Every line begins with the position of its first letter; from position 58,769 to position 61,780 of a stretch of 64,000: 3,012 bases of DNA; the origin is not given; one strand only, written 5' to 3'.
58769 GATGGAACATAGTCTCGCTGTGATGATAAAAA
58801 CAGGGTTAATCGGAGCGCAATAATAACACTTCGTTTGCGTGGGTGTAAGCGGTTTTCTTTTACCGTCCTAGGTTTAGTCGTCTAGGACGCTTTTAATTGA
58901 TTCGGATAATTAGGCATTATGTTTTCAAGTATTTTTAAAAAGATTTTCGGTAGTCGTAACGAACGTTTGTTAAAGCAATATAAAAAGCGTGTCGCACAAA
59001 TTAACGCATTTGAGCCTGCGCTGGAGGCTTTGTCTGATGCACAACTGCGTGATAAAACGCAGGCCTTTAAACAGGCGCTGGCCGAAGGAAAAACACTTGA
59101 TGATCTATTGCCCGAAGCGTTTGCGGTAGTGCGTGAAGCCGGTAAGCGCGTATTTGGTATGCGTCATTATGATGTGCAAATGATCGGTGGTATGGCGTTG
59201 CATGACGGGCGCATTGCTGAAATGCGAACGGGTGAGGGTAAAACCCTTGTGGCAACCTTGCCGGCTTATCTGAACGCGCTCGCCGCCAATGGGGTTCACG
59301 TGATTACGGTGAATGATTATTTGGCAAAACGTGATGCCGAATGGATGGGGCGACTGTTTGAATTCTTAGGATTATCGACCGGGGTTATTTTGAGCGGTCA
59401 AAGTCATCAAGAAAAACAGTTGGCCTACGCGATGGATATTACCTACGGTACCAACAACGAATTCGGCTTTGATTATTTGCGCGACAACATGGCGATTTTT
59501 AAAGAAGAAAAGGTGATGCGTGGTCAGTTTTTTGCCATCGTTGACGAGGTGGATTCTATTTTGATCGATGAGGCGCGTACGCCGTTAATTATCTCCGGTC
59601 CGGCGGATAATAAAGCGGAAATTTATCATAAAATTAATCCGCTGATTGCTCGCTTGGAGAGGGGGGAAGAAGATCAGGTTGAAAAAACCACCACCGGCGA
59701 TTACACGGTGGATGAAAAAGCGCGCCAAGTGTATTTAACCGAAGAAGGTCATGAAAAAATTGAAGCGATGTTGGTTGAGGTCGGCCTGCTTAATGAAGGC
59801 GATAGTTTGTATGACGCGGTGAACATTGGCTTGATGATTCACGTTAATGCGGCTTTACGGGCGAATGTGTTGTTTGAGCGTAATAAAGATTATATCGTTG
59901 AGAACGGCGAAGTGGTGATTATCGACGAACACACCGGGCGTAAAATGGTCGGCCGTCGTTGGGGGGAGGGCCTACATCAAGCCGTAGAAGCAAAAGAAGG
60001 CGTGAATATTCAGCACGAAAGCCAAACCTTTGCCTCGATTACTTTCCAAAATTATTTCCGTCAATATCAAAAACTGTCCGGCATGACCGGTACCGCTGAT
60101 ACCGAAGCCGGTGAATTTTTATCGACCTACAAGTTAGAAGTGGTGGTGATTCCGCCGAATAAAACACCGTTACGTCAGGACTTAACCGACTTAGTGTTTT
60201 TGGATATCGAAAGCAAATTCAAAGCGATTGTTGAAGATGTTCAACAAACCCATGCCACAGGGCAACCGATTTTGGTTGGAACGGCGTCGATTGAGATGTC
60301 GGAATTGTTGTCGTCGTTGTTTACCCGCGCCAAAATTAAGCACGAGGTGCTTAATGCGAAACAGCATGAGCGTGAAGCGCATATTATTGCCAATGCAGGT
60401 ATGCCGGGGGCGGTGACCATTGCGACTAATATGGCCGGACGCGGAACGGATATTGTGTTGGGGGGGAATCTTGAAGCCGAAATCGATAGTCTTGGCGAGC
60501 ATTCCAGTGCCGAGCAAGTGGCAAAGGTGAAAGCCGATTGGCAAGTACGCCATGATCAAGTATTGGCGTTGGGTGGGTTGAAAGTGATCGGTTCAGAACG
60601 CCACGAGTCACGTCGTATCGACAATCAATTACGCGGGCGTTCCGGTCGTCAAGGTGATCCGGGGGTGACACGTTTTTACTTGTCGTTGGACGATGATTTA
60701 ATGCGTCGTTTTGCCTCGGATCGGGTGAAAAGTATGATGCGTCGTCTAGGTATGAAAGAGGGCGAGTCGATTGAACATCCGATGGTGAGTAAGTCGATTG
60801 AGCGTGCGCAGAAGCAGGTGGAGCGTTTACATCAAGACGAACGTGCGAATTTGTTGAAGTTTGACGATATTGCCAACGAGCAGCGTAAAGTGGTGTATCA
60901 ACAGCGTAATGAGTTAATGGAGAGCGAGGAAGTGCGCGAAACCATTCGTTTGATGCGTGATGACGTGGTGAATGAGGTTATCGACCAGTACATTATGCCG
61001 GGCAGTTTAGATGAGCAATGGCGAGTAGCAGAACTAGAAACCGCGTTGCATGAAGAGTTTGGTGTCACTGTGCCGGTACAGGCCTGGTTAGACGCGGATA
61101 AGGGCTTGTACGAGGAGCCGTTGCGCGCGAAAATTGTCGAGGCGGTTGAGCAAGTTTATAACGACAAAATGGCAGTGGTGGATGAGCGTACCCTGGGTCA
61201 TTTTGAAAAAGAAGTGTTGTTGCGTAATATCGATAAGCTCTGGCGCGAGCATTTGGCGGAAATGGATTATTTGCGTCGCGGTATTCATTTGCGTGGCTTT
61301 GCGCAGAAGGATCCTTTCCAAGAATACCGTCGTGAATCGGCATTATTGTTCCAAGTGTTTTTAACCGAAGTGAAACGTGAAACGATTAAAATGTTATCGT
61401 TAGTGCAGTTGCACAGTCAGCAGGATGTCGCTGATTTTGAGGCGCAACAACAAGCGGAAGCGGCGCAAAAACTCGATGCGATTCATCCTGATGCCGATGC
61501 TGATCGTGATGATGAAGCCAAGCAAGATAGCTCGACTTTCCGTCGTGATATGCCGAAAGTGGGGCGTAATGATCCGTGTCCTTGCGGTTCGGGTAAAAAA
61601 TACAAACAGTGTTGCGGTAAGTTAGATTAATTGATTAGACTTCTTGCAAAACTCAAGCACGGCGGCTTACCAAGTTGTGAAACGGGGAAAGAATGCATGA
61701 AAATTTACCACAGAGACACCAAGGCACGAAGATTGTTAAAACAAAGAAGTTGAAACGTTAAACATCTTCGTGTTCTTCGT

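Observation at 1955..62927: Highly iterated 8-bp palindrome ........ (HIP1-like or uptake-sequence-like) in genes and at gene ends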

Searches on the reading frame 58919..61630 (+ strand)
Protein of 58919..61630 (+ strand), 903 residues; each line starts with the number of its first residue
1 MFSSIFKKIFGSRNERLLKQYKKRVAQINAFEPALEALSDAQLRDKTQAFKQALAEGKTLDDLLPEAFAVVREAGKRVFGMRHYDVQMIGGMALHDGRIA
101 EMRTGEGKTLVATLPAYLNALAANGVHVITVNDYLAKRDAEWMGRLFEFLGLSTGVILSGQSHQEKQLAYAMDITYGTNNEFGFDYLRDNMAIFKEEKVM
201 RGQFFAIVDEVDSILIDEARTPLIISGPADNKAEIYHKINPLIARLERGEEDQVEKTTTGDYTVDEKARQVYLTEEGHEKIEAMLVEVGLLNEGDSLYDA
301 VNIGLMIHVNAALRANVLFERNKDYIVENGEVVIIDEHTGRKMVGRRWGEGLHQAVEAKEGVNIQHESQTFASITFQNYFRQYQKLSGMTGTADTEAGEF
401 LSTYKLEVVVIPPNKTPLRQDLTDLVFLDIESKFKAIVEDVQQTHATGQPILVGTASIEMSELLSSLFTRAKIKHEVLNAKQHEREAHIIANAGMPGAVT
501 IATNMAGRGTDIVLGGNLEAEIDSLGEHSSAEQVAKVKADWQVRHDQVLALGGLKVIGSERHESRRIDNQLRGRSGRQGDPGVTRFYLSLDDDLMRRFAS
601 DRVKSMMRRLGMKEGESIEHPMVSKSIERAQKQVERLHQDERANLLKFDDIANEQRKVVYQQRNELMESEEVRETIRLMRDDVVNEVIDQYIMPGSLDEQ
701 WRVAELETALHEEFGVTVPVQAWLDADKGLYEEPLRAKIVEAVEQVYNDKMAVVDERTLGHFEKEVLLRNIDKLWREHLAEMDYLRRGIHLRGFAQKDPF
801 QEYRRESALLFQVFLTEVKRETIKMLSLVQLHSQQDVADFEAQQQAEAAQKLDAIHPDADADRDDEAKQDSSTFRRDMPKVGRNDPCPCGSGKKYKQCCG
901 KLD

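Call 7: find_encoding_contigs(protein=window:58919-61630:+, flank=10000, max_places=6)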
Protein window:58919-61630:+ (903 aa): no gene with exactly this product is on record in the collection.

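Call 10: find_homologous_proteins(query=window:58919-61630:+, max_evalue=1e-100)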
Query window:58919-61630:+ (903 aa): 8000 proteins with E <= 1e-100 among 8000 candidates; the best 120 are listed.
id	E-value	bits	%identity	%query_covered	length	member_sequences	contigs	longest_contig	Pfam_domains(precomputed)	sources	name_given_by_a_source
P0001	0.0e+0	1998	99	100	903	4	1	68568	PF07517.21,PF00270.36,PF07516.19,PF21090.4,PF02810.22,PF01043.27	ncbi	ncbi:MAG: preprotein translocase subunit SecA [Thiomicrospira sp.]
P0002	0.0e+0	1987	99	100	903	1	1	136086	PF07517.21,PF00270.36,PF07516.19,PF21090.4,PF02810.22,PF01043.27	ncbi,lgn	-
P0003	0.0e+0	1933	96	100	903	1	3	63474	PF07517.21,PF00270.36,PF07516.19,PF21090.4,PF02810.22,PF01043.27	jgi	jgi:preprotein translocase subunit SecA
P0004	0.0e+0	1912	95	100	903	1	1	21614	PF07517.21,PF00270.36,PF07516.19,PF21090.4,PF02810.22,PF01043.27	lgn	-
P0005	0.0e+0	1909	94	100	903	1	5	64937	PF07517.21,PF00270.36,PF07516.19,PF21090.4,PF02810.22,PF01043.27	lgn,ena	-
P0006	0.0e+0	1791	88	100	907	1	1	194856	PF07517.21,PF00270.36,PF07516.19,PF21090.4,PF02810.22,PF01043.27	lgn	-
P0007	0.0e+0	1789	88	100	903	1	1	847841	PF07517.21,PF00270.36,PF07516.19,PF21090.4,PF02810.22,PF01043.27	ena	-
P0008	0.0e+0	1788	88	100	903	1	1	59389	PF07517.21,PF00270.36,PF07516.19,PF21090.4,PF02810.22,PF01043.27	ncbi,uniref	ncbi:preprotein translocase subunit SecA [Thiomicrospira sp.]|uniref:preprotein translocase subunit 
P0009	0.0e+0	1788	88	100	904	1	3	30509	PF07517.21,PF00270.36,PF07516.19,PF21090.4,PF02810.22,PF01043.27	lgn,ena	-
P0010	0.0e+0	1780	87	100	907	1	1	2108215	PF07517.21,PF00270.36,PF07516.19,PF21090.4,PF02810.22,PF01043.27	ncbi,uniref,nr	ncbi:preprotein translocase subunit SecA [Thiomicrospira pelophila]|uniref:preprotein translocase su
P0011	0.0e+0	1778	88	100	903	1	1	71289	PF07517.21,PF00270.36,PF07516.19,PF21090.4,PF02810.22,PF01043.27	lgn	-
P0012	0.0e+0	1777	88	100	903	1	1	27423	PF07517.21,PF00270.36,PF07516.19,PF21090.4,PF02810.22,PF01043.27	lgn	-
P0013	0.0e+0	1773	87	100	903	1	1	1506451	PF07517.21,PF00270.36,PF07516.19,PF21090.4,PF02810.22,PF01043.27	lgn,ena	-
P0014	0.0e+0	1771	87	100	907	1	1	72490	PF07517.21,PF00270.36,PF07516.19,PF21090.4,PF02810.22,PF01043.27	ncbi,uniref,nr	ncbi:MAG: preprotein translocase subunit SecA [Thiomicrospira sp.]|uniref:preprotein translocase sub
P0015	0.0e+0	1767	87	100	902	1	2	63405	PF07517.21,PF00270.36,PF07516.19,PF21090.4,PF02810.22,PF01043.27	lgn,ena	-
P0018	0.0e+0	1745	85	100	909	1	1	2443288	PF07517.21,PF00270.36,PF07516.19,PF21090.4,PF02810.22,PF01043.27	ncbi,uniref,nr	ncbi:preprotein translocase subunit SecA [Thiomicrospira microaerophila]|uniref:preprotein transloca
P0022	0.0e+0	1622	79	100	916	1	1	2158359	PF07517.21,PF00270.36,PF07516.19,PF21090.4,PF02810.22,PF01043.27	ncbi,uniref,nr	ncbi:preprotein translocase subunit SecA [Thiomicrospira aerophila AL3]|uniref:Protein translocase s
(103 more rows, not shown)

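Call 19: find_related_loci(query=window:58919-61630:+, collection=genome_contigs, flank=10000)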
Query window:58919-61630:+ (903 aa) in genome_contigs; peptide patterns used: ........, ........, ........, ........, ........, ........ (x = any residue, [..] = any of these).
600 stretches matched a pattern (row limit reached: there are more); 592 encode a relative of the query (tblastn E <= 1e-3); the best 80 are kept; 80 distinct loci.
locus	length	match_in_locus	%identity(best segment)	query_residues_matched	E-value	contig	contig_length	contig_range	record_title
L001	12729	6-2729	75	1-902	0e+0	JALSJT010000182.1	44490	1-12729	MAG: Thiomicrorhabdus sp. isolate 354-166_metabat2_scaf2bin.108 354-166_scaffold_684_c1, whole genome shotgun sequence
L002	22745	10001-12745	73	1-902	0e+0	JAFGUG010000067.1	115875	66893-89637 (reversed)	MAG: Thiotrichales bacterium isolate ZodW_maxbin.150 k87_12157374, whole genome shotgun sequence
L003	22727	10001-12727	75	1-902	0e+0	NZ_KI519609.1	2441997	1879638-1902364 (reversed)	Thiomicrorhabdus chilensis DSM 12352 B076DRAFT_scaffold00001.1, whole genome shotgun sequence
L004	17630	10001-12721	74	1-902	0e+0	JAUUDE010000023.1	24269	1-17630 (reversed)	MAG: Thiomicrospira sp. isolate WV30_bin5 all_Scaff006668, whole genome shotgun sequence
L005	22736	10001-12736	74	1-902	0e+0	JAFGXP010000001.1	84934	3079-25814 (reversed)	MAG: Thiotrichales bacterium isolate ZodW_Metabat.390 k87_251335, whole genome shotgun sequence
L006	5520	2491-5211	73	1-902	0e+0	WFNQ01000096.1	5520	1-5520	MAG: Thiomicrorhabdus sp. isolate S012_112 k151_202314, whole genome shotgun sequence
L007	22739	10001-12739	74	1-902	0e+0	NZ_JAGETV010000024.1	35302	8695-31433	Thiomicrorhabdus marina strain 6S2-11 scaffold_24_length=35303, whole genome shotgun sequence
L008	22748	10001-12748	72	1-902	0e+0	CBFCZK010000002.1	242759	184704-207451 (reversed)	MAG TPA_asm: uncultured Thiomicrorhabdus sp. isolate SRR26215684_metabat2_82 genome assembly, contig: ERZ25073497.2, who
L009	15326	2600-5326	69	1-902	0e+0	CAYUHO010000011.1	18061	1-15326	MAG TPA_asm: uncultured Piscirickettsiaceae bacterium isolate SRP345593_co1_99 genome assembly, contig: NODE_743_length_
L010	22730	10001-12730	72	4-903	0e+0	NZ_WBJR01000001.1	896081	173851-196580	Hydrogenovibrio sp. JE_KL2 scaffold_0, whole genome shotgun sequence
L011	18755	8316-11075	72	1-902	0e+0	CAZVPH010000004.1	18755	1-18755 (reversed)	MAG TPA_asm: uncultured Thiosulfatimonas sp. isolate binchicken_co173_435 genome assembly, contig: NODE_10048_length_187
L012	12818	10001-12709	67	1-902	0e+0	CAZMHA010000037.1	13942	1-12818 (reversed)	MAG TPA_asm: uncultured Piscirickettsiaceae bacterium isolate SRP345593_co1_83 genome assembly, contig: NODE_1325_length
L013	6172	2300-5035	66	1-902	0e+0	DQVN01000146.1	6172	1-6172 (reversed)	MAG TPA_asm: Sulfurivirga caldicuralii isolate SZUA-1517 k95_359014, whole genome shotgun sequence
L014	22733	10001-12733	68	1-902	0e+0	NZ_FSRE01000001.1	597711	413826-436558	Sulfurivirga caldicuralii strain DSM 17737, whole genome shotgun sequence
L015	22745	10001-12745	75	1-902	0e+0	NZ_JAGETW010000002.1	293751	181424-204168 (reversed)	Thiomicrorhabdus sp. 6S3-12 scaffold_2_length=293752, whole genome shotgun sequence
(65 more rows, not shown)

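Call 20: find_encoding_contigs(protein=P0002, flank=10000, max_places=3)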
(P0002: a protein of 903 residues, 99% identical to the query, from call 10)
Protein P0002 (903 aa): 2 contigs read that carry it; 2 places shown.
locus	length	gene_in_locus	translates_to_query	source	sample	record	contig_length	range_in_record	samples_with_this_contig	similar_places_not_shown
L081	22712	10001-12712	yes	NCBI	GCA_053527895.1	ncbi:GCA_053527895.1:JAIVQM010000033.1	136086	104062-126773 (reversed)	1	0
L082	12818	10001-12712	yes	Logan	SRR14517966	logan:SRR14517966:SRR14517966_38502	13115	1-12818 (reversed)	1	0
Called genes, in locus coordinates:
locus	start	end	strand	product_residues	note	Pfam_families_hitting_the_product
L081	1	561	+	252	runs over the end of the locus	PF02463:SMC_N (faint), PF00005:ABC_tran, PF13304:AAA_21 (faint)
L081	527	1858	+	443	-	PF19295:SufBD_N, PF01458:SUFBD_core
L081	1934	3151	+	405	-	PF00155:Aminotran_1_2, PF00266:Aminotran_5, PF01212:Beta_elim_lyase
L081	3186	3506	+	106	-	-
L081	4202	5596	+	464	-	PF01225:Mur_ligase, PF08245:Mur_ligase_M, PF02875:Mur_ligase_C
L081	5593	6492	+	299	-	PF01820:Dala_Dala_lig_N, PF02222:ATP-grasp (weak), PF07478:Dala_Dala_lig_C, PF13535:ATP-grasp_4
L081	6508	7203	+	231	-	PF08478:POTRA_1, PF03799:FtsQ_DivIB_C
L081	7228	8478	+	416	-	PF11104:PilM_2 (faint), PF14450:FtsA, PF02491:SHS2_FTSA, PF06277:EutA, PF06723:MreB_Mbl, PF14450:FtsA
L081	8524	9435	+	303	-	PF03331:LpxC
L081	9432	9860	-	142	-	PF05258:DciA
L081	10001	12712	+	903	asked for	PF07517:SecA_DEAD, PF00270:DEAD (weak), PF01043:SecA_PP_bind, PF21090:P-loop_SecA, PF07516:SecA_SW, PF02810:SEC-C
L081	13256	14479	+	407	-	PF01960:ArgJ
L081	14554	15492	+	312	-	PF00293:NUDIX, PF14815:NUDIX_4, PF02581:TMP-TENI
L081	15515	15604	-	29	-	-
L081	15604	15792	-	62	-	PF20482:DUF6722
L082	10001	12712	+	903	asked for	PF07517:SecA_DEAD, PF00270:DEAD (weak), PF01043:SecA_PP_bind, PF21090:P-loop_SecA, PF07516:SecA_SW, PF02810:SEC-C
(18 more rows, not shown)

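Call 21: find_encoding_contigs(protein=P0003, flank=10000, max_places=3)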
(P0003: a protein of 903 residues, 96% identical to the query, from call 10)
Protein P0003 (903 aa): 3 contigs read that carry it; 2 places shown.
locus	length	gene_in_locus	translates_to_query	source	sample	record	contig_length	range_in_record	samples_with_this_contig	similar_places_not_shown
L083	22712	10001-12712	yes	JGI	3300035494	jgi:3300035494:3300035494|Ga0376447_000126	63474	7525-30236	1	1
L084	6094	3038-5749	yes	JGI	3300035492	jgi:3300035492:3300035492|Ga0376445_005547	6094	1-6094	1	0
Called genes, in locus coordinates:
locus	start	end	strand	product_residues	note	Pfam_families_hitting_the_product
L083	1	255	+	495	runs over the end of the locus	PF19295:SufBD_N, PF01458:SUFBD_core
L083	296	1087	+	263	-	PF00005:ABC_tran, PF02463:SMC_N (faint), PF13304:AAA_21 (faint)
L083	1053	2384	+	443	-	PF19295:SufBD_N, PF01458:SUFBD_core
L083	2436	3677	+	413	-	PF00155:Aminotran_1_2, PF00266:Aminotran_5, PF01053:Cys_Met_Meta_PP (weak), PF01212:Beta_elim_lyase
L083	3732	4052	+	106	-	-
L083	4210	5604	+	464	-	PF01225:Mur_ligase, PF08245:Mur_ligase_M, PF02875:Mur_ligase_C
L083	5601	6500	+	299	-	PF01820:Dala_Dala_lig_N, PF02786:CPSase_L_D2 (faint), PF02222:ATP-grasp (weak), PF07478:Dala_Dala_lig_C, PF13535:ATP-grasp_4 (weak)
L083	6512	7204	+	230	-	PF08478:POTRA_1, PF03799:FtsQ_DivIB_C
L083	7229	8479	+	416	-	PF11104:PilM_2 (faint), PF14450:FtsA, PF02491:SHS2_FTSA, PF06277:EutA, PF06723:MreB_Mbl, PF14450:FtsA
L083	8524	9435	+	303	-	PF03331:LpxC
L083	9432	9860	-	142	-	PF05258:DciA (weak)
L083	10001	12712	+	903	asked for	PF07517:SecA_DEAD, PF00270:DEAD, PF01043:SecA_PP_bind, PF21090:P-loop_SecA, PF07516:SecA_SW, PF02810:SEC-C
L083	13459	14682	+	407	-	PF01960:ArgJ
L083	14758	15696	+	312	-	PF00293:NUDIX, PF14815:NUDIX_4, PF02581:TMP-TENI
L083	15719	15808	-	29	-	-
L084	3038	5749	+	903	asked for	PF07517:SecA_DEAD, PF00270:DEAD, PF01043:SecA_PP_bind, PF21090:P-loop_SecA, PF07516:SecA_SW, PF02810:SEC-C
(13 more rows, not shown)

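Call 22: find_encoding_contigs(protein=P0010, flank=10000, max_places=2)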
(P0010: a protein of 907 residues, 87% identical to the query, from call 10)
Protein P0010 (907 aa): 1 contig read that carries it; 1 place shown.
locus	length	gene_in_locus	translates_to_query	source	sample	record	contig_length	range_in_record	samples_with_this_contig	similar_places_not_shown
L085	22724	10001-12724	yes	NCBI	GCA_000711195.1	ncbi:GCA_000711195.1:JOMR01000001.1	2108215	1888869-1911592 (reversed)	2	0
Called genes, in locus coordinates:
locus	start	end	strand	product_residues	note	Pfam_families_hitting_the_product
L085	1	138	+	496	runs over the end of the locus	PF19295:SufBD_N, PF01458:SUFBD_core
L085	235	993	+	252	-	PF02463:SMC_N (weak), PF00005:ABC_tran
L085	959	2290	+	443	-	PF19295:SufBD_N, PF01458:SUFBD_core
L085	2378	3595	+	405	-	PF00155:Aminotran_1_2 (weak), PF00266:Aminotran_5, PF01212:Beta_elim_lyase (weak), PF01041:DegT_DnrJ_EryC1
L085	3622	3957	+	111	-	-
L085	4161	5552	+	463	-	PF01225:Mur_ligase, PF08245:Mur_ligase_M, PF02875:Mur_ligase_C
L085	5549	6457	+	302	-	PF01820:Dala_Dala_lig_N, PF02222:ATP-grasp, PF07478:Dala_Dala_lig_C, PF13535:ATP-grasp_4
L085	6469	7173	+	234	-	PF08478:POTRA_1, PF03799:FtsQ_DivIB_C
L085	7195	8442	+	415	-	PF11104:PilM_2 (faint), PF14450:FtsA, PF02491:SHS2_FTSA, PF06277:EutA (weak), PF06723:MreB_Mbl, PF14450:FtsA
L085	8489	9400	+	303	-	PF03331:LpxC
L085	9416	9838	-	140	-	PF05258:DciA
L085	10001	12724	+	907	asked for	PF07517:SecA_DEAD, PF00270:DEAD (weak), PF01043:SecA_PP_bind, PF21090:P-loop_SecA, PF07516:SecA_SW, PF02810:SEC-C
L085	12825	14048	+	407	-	PF01960:ArgJ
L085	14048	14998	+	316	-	PF00293:NUDIX, PF14815:NUDIX_4, PF02581:TMP-TENI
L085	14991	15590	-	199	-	PF01121:CoaE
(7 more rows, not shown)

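Call 23: find_encoding_contigs(protein=P0005, flank=10000, max_places=2)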
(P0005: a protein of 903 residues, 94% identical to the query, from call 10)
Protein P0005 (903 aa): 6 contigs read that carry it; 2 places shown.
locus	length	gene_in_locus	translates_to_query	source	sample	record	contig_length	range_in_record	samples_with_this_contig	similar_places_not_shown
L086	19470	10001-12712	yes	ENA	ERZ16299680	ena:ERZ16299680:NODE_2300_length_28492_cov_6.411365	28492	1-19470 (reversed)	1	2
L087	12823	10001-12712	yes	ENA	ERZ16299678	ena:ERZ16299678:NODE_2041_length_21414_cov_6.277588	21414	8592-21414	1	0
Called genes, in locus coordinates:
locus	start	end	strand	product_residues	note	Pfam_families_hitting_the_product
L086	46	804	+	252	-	PF00005:ABC_tran, PF02463:SMC_N (faint)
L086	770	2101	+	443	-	PF19295:SufBD_N, PF01458:SUFBD_core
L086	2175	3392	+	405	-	PF00155:Aminotran_1_2, PF00266:Aminotran_5, PF01053:Cys_Met_Meta_PP (weak), PF01212:Beta_elim_lyase (weak), PF01041:DegT_DnrJ_EryC1 (weak)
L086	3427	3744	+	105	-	-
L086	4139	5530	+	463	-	PF01225:Mur_ligase, PF08245:Mur_ligase_M, PF02875:Mur_ligase_C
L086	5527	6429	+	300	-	PF01820:Dala_Dala_lig_N, PF02222:ATP-grasp, PF07478:Dala_Dala_lig_C, PF13535:ATP-grasp_4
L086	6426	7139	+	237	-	PF08478:POTRA_1, PF03799:FtsQ_DivIB_C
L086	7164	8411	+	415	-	PF11104:PilM_2 (faint), PF14450:FtsA, PF02491:SHS2_FTSA, PF06277:EutA, PF06723:MreB_Mbl, PF14450:FtsA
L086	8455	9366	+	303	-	PF03331:LpxC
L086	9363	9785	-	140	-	PF05258:DciA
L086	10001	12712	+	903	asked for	PF07517:SecA_DEAD, PF00270:DEAD, PF01043:SecA_PP_bind, PF21090:P-loop_SecA, PF07516:SecA_SW, PF02810:SEC-C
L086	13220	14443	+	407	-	PF01960:ArgJ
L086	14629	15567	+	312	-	PF00293:NUDIX, PF14815:NUDIX_4, PF02581:TMP-TENI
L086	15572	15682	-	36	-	-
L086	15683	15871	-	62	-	PF20482:DUF6722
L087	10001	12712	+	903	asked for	PF07517:SecA_DEAD, PF00270:DEAD, PF01043:SecA_PP_bind, PF21090:P-loop_SecA, PF07516:SecA_SW, PF02810:SEC-C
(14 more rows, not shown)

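Call 24: find_encoding_contigs(protein=P0007, flank=10000, max_places=2)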
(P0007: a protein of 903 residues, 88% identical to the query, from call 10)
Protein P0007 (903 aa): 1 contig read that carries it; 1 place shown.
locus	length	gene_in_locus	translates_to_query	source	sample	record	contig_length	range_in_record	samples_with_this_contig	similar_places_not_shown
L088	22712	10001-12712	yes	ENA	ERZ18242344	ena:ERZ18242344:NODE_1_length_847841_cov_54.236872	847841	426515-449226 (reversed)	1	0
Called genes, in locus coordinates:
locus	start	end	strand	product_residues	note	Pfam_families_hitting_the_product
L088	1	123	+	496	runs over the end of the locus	PF19295:SufBD_N, PF01458:SUFBD_core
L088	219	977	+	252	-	PF02463:SMC_N (weak), PF00005:ABC_tran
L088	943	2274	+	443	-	PF19295:SufBD_N, PF01458:SUFBD_core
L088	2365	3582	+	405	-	PF00155:Aminotran_1_2, PF00266:Aminotran_5, PF01053:Cys_Met_Meta_PP (weak), PF01212:Beta_elim_lyase (weak), PF01041:DegT_DnrJ_EryC1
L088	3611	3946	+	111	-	-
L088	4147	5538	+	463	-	PF01225:Mur_ligase, PF08245:Mur_ligase_M, PF02875:Mur_ligase_C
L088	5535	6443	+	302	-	PF01820:Dala_Dala_lig_N, PF02222:ATP-grasp, PF07478:Dala_Dala_lig_C, PF02786:CPSase_L_D2 (weak), PF13535:ATP-grasp_4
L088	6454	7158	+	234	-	PF08478:POTRA_1, PF03799:FtsQ_DivIB_C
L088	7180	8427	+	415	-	PF11104:PilM_2 (faint), PF14450:FtsA, PF02491:SHS2_FTSA, PF06277:EutA (weak), PF06723:MreB_Mbl, PF14450:FtsA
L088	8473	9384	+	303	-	PF03331:LpxC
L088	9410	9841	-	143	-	PF05258:DciA (weak)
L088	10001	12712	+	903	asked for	PF07517:SecA_DEAD, PF00270:DEAD, PF01043:SecA_PP_bind, PF21090:P-loop_SecA, PF07516:SecA_SW, PF02810:SEC-C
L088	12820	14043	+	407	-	PF01960:ArgJ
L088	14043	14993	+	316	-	PF00293:NUDIX, PF14815:NUDIX_4, PF02581:TMP-TENI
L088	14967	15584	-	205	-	PF01121:CoaE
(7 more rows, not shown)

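Call 25: find_encoding_contigs(protein=P0018, flank=10000, max_places=2)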
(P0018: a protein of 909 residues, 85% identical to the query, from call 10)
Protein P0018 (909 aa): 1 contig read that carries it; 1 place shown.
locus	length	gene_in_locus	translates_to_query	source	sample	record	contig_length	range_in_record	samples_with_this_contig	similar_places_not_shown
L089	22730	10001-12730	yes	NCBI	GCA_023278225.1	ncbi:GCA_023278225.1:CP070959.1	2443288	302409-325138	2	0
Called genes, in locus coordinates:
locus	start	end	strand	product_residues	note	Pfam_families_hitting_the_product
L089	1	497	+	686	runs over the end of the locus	PF03924:CHASE, PF00512:HisKA, PF02518:HATPase_c, PF00072:Response_reg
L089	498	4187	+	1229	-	PF02743:dCache_1, PF00512:HisKA, PF02518:HATPase_c, PF00072:Response_reg, PF00990:GGDEF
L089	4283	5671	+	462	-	PF01225:Mur_ligase, PF08245:Mur_ligase_M, PF02875:Mur_ligase_C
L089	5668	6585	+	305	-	PF01820:Dala_Dala_lig_N, PF02222:ATP-grasp (weak), PF02786:CPSase_L_D2 (weak), PF07478:Dala_Dala_lig_C, PF13535:ATP-grasp_4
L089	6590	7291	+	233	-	PF08478:POTRA_1, PF03799:FtsQ_DivIB_C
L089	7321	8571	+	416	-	PF11104:PilM_2 (faint), PF14450:FtsA, PF02491:SHS2_FTSA, PF06723:MreB_Mbl, PF06277:EutA, PF14450:FtsA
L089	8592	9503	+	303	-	PF03331:LpxC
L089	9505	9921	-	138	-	PF05258:DciA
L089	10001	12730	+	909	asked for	PF07517:SecA_DEAD, PF00270:DEAD (weak), PF01043:SecA_PP_bind, PF21090:P-loop_SecA, PF07516:SecA_SW, PF02810:SEC-C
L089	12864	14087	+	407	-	PF01960:ArgJ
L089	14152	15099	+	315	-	PF00293:NUDIX, PF14815:NUDIX_4, PF02581:TMP-TENI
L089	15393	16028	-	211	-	PF01121:CoaE, PF13238:AAA_18 (faint)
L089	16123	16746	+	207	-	PF03602:Cons_hypoth95, PF05175:MTS (weak)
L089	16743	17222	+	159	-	PF01467:CTP_transf_like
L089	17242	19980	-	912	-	PF00690:Cation_ATPase_N, PF00122:E1-E2_ATPase, PF13246:Cation_ATPase, PF00702:Hydrolase, PF00689:Cation_ATPase_C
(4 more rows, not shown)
